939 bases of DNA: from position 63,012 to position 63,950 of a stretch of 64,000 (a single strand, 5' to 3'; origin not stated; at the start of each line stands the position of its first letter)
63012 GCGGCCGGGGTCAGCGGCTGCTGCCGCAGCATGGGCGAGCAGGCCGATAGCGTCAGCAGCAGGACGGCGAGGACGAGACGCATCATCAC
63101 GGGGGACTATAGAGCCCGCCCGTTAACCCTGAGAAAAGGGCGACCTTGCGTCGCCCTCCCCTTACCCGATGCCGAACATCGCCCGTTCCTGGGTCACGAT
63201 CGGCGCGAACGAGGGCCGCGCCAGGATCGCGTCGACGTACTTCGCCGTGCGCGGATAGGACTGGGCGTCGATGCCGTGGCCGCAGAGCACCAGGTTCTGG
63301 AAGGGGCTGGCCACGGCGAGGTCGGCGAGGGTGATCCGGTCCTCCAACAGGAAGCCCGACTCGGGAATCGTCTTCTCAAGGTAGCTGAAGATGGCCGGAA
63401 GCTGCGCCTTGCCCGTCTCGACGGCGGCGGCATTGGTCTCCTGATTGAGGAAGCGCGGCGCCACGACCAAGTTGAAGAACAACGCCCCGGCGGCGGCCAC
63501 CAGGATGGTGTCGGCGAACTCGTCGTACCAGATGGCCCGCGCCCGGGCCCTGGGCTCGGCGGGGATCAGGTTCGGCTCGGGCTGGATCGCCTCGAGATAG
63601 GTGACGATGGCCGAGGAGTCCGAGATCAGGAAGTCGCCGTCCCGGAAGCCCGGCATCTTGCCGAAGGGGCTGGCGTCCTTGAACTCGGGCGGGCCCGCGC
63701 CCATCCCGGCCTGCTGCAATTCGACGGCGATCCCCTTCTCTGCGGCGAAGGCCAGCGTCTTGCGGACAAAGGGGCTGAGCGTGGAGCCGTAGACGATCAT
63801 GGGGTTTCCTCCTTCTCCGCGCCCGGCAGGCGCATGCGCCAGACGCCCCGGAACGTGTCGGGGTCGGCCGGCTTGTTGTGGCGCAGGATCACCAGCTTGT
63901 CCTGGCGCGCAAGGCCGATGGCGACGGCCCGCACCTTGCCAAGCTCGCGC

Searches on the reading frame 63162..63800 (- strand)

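Call 19: search_protein_families(library=pfam, proteins=[window:63162-63800:-], max_evalue=0.001)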
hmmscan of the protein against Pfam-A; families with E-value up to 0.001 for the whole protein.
window:63162-63800:- (212 aa): 6 families
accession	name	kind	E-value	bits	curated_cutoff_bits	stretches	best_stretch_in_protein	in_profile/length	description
PF13417.12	GST_N_3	-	4.6e-14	53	22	1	4-76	2-74/75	Glutathione S-transferase, N-terminal domain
PF13409.12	GST_N_2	-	2.8e-10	41.1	25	1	9-71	2-69/70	Glutathione S-transferase, N-terminal domain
PF02798.26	GST_N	-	3.1e-09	37.5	20.9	1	2-70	4-75/76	Glutathione S-transferase, N-terminal domain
PF13410.11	GST_C_2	-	9.1e-09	35.7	24.9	1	125-191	2-69/69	Glutathione S-transferase, C-terminal domain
PF00043.30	GST_C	-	1.8e-08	35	20.7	1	112-196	9-93/93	Glutathione S-transferase, C-terminal domain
PF14497.11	GST_C_3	-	1.8e-08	35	21.6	1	126-197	23-96/104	Glutathione S-transferase, C-terminal domain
